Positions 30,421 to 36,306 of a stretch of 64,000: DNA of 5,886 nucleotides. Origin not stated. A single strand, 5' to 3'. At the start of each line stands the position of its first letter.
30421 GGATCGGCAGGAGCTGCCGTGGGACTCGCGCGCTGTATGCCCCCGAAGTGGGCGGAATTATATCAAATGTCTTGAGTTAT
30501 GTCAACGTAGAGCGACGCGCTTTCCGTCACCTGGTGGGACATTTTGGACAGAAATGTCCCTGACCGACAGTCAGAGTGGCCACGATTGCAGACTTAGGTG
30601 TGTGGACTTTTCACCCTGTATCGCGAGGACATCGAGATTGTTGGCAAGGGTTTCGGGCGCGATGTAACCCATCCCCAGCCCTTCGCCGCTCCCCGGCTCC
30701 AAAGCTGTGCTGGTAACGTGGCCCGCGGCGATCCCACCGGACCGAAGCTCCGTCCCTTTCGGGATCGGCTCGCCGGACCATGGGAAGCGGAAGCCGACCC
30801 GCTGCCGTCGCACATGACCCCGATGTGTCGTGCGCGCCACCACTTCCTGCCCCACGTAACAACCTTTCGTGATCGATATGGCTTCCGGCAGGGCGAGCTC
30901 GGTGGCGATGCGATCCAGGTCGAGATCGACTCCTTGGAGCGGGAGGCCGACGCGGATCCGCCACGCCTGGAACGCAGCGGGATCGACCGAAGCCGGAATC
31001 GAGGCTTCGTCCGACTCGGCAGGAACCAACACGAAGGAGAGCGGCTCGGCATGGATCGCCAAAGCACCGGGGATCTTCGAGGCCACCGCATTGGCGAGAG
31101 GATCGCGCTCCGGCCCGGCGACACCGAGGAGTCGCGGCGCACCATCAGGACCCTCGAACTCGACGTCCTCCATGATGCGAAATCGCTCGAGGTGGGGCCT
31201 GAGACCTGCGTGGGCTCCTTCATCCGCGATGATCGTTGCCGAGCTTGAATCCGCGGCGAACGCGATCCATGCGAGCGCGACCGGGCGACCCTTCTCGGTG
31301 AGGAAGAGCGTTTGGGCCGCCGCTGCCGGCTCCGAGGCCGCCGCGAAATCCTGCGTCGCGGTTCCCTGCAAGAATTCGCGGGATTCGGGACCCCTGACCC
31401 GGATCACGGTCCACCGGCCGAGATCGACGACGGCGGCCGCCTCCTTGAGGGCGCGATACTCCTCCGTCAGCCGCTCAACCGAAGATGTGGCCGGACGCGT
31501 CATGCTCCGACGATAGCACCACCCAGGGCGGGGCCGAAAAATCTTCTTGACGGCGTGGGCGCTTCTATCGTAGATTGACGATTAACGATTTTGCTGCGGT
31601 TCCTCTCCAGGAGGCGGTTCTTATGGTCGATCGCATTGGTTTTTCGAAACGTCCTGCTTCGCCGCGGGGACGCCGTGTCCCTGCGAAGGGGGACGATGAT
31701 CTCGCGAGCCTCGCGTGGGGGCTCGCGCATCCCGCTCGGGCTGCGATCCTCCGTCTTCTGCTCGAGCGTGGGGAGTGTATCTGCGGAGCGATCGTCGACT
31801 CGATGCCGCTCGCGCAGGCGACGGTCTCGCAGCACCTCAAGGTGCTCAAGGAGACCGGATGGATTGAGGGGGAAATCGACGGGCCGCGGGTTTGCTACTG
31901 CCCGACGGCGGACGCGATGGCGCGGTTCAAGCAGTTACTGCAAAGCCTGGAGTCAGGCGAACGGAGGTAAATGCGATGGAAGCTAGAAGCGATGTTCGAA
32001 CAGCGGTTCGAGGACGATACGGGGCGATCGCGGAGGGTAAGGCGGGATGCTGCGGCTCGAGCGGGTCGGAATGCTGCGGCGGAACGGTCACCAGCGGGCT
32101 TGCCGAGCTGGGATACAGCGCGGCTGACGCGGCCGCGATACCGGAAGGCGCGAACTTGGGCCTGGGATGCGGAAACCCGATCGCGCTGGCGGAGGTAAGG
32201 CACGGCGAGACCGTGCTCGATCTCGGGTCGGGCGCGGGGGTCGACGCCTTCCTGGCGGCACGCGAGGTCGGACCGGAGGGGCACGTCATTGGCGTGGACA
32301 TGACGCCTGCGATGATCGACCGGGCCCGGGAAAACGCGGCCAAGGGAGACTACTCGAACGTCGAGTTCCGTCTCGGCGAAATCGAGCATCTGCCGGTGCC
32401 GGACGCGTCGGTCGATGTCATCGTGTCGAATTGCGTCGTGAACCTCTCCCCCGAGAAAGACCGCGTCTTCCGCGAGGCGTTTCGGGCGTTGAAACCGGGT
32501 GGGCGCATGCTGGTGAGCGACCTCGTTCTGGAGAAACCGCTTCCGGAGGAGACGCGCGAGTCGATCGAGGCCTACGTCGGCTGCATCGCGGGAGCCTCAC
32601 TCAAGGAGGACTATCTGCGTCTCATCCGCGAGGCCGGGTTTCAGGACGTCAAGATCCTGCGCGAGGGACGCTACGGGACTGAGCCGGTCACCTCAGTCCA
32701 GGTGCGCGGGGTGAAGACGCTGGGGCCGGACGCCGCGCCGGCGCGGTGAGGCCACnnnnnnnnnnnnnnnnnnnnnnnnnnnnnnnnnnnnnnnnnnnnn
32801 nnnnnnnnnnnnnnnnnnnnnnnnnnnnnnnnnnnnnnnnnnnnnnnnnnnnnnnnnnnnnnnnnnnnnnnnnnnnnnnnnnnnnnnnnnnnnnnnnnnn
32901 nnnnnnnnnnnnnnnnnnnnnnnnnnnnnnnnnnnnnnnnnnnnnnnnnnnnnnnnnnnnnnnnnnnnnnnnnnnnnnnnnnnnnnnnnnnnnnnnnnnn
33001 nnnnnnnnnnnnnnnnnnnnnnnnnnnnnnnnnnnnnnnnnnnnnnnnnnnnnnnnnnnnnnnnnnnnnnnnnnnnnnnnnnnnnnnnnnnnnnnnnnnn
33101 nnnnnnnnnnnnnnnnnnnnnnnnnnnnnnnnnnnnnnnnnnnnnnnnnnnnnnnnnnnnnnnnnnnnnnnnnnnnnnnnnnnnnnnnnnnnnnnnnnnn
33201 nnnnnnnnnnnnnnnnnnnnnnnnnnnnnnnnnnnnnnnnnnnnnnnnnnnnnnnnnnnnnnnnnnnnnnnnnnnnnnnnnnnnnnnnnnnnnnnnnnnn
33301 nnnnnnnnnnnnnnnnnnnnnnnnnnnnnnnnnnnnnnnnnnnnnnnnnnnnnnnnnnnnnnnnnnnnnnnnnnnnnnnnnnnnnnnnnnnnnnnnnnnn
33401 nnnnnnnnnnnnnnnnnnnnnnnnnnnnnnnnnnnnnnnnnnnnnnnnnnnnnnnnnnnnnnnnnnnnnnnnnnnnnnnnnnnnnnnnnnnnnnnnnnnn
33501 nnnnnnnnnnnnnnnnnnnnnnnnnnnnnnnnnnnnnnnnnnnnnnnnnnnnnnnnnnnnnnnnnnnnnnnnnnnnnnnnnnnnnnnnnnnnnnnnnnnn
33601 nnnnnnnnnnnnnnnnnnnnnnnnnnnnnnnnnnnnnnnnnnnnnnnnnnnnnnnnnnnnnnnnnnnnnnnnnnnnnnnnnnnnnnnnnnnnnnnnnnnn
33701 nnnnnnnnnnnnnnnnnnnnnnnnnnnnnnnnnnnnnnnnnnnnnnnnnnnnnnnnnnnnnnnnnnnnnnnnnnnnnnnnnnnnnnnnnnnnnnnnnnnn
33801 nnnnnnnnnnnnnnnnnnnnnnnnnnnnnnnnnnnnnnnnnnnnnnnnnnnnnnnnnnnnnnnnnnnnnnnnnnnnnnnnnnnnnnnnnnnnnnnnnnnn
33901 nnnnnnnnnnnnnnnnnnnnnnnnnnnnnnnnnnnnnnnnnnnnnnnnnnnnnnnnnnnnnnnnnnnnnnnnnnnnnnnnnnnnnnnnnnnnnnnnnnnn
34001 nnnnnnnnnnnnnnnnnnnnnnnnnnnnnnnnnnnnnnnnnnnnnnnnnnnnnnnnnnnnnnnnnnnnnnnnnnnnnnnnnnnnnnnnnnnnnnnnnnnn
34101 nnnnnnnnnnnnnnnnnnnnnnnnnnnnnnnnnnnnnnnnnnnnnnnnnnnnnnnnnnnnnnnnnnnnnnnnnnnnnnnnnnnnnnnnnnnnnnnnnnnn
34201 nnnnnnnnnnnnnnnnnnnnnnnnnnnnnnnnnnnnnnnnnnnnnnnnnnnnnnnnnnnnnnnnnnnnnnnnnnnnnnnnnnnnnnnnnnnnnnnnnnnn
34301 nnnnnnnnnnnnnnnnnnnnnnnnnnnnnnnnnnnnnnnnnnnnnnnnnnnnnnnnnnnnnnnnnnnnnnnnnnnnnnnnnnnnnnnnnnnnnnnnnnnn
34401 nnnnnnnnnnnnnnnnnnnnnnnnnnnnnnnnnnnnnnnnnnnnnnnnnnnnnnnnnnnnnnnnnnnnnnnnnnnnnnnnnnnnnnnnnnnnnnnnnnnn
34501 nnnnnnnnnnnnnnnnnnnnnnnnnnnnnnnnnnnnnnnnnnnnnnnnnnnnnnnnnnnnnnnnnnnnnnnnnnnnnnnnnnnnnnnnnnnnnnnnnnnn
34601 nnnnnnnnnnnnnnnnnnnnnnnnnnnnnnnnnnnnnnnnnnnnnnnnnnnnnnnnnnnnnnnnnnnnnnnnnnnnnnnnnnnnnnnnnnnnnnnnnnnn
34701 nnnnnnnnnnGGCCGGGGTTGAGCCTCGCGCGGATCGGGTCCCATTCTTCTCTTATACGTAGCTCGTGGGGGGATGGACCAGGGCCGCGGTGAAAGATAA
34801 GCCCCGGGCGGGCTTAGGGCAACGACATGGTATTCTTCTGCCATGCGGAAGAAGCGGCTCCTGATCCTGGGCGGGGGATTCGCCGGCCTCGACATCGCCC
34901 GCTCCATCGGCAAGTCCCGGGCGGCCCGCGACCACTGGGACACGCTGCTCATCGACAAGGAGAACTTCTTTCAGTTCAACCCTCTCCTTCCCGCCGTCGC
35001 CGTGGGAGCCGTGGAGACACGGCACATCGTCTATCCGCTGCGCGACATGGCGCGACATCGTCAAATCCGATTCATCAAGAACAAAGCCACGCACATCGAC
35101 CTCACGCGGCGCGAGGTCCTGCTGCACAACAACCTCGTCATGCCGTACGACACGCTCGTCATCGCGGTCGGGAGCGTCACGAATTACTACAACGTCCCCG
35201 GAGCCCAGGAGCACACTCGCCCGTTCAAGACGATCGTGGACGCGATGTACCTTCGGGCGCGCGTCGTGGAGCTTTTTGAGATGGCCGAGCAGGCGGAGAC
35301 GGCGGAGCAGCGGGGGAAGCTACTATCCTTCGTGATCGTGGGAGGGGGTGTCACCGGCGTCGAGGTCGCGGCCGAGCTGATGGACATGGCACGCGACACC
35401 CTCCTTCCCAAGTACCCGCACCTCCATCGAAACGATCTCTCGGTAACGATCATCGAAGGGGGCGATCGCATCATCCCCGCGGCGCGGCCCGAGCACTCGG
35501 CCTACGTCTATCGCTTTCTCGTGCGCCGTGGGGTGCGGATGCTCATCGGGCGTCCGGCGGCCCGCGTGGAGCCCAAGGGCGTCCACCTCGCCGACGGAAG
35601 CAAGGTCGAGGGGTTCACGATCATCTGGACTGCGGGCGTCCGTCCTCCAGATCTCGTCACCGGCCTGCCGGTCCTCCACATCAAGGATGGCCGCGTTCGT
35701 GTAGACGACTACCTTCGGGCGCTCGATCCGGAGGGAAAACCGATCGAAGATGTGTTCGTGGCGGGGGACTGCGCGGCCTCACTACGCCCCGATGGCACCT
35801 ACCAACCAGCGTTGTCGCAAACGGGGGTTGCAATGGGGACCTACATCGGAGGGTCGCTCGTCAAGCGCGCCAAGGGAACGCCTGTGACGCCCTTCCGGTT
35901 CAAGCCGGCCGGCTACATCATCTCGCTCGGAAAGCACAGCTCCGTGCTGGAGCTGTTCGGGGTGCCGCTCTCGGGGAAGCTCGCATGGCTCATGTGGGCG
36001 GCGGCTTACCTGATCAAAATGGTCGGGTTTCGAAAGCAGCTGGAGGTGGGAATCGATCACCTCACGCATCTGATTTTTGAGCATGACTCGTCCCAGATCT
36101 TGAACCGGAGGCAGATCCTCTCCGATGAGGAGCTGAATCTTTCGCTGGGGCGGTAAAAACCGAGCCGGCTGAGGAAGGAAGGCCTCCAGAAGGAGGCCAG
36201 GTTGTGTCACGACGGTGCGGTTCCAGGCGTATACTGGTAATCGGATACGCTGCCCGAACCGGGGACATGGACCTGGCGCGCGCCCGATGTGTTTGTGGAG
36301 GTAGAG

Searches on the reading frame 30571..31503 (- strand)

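Call 28: search_protein_families(library=pfam, proteins=[window:30571-31503:-], max_evalue=0.001)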
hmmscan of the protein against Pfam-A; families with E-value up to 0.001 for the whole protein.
window:30571-31503:- (310 aa): 2 families
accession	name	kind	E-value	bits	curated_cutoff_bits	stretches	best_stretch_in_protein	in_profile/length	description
PF01571.26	GCV_T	-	4.7e-11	42.9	25.6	1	8-141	25-156/255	Aminomethyltransferase folate-binding domain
PF08669.17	GCV_T_C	-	7e-06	26.3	25.9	1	233-287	1-55/80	Glycine cleavage T-protein C-terminal barrel domain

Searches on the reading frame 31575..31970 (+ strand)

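Call 28: search_protein_families(library=pfam, proteins=[window:31575-31970:+], max_evalue=0.001)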
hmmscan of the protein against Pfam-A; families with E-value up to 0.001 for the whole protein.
window:31575-31970:+ (131 aa): 5 families
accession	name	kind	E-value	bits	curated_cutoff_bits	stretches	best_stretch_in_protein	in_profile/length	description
PF12840.13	HTH_20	-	6.1e-10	39.4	27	1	50-95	1-46/51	Helix-turn-helix domain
PF01022.26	HTH_5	-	1e-08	35.4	22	1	53-95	2-43/47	Bacterial regulatory protein, arsR family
PF12802.13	MarR_2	-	9.1e-05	23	27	1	53-100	5-53/61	MarR family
PF01047.28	MarR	-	0.00032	21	24.6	1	55-98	5-48/59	MarR family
PF03965.22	Penicillinase_R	-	0.00072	20.3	22.6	1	56-120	6-74/115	Penicillinase repressor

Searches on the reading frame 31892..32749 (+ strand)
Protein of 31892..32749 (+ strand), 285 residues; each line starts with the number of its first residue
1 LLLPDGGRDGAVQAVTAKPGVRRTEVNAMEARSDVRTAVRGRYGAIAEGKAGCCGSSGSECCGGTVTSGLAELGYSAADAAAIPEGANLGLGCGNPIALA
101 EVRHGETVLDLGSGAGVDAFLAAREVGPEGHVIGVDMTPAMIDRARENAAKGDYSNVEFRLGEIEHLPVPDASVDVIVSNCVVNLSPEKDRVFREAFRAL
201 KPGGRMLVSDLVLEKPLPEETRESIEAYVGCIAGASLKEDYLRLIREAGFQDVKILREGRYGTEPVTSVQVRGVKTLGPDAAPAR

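Call 28: search_protein_families(library=pfam, proteins=[window:31892-32749:+], max_evalue=0.001)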
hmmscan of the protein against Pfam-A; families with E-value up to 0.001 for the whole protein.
window:31892-32749:+ (285 aa): 14 families
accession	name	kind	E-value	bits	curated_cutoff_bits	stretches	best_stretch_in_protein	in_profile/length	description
PF13847.12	Methyltransf_31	-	6e-43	146.4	27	1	104-249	3-145/145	Methyltransferase domain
PF13649.12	Methyltransf_25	-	2.6e-24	86.1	27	1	108-204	1-97/97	Methyltransferase domain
PF08241.18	Methyltransf_11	-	1.3e-22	80.7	21.2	1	109-207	1-94/95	Methyltransferase domain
PF01209.24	Ubie_methyltran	-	2.5e-18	66.7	20.1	1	100-210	43-153/233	ubiE/COQ5 methyltransferase family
PF08242.18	Methyltransf_12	-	7.2e-15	55.9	30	1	109-205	1-97/98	Methyltransferase domain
PF13489.12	Methyltransf_23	-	2.5e-11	44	27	1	103-211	21-119/164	Methyltransferase domain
PF01135.25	PCMT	-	3.8e-11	43.6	20.3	1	99-208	68-171/210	Protein-L-isoaspartate(D-aspartate) O-methyltransferase (PCMT)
PF06325.19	PrmA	-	1.1e-09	38.7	22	1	102-215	159-265/296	Ribosomal protein L11 methyltransferase (PrmA)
PF05175.20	MTS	-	3.8e-08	33.6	23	1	103-208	30-138/170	Methyltransferase small domain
PF00891.24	Methyltransf_2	-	7.6e-06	25.9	22.3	1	106-251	64-210/210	O-methyltransferase domain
PF01170.24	UPF0020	-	0.00019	21.6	22.3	1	128-180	75-128/197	RMKL-like, methyltransferase domain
PF20922.3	Anamorsin_N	-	0.00019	21.6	27.1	1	152-215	29-94/163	Anamorsin, N-terminal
PF02353.26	CMAS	-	0.00019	21.3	27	1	101-215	59-171/273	Mycolic acid cyclopropane synthetase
PF24675.1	NpmA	-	0.00028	20.7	60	1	103-170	22-92/214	16S rRNA (adenine(1408)-N(1))-methyltransferase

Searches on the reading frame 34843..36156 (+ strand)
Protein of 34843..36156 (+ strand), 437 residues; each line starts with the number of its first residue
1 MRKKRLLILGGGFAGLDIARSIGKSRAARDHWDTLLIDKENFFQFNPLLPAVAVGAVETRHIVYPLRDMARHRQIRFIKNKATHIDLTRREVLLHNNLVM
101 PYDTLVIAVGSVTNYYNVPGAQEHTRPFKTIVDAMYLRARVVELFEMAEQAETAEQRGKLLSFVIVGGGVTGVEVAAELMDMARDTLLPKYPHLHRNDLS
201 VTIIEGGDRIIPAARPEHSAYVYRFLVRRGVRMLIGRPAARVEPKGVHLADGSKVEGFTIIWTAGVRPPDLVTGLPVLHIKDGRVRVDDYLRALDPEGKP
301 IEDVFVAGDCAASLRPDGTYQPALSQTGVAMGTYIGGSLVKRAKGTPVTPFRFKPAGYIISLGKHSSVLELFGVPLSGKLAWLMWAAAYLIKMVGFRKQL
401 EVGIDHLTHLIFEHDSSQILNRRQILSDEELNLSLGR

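Call 28: search_protein_families(library=pfam, proteins=[window:34843-36156:+], max_evalue=0.001)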
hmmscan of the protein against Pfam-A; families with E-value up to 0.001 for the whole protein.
window:34843-36156:+ (437 aa): 5 families
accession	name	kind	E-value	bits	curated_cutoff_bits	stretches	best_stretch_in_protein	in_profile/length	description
PF07992.20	Pyr_redox_2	-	2.5e-41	142.4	26.1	1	5-331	2-290/291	Pyridine nucleotide-disulphide oxidoreductase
PF00070.33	Pyr_redox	-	1.4e-08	35.5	22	1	163-246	2-70/82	Pyridine nucleotide-disulphide oxidoreductase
PF01266.30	DAO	-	2.1e-07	31.2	27.9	0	6-42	2-33/353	FAD dependent oxidoreductase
PF22366.1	NDH2_C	-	2.3e-05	24.9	27.7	1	359-412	5-59/62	NDH2 C-terminal domain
PF13454.12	NAD_binding_9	-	0.00013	22.4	21.8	0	164-206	1-32/155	FAD-NAD(P)-binding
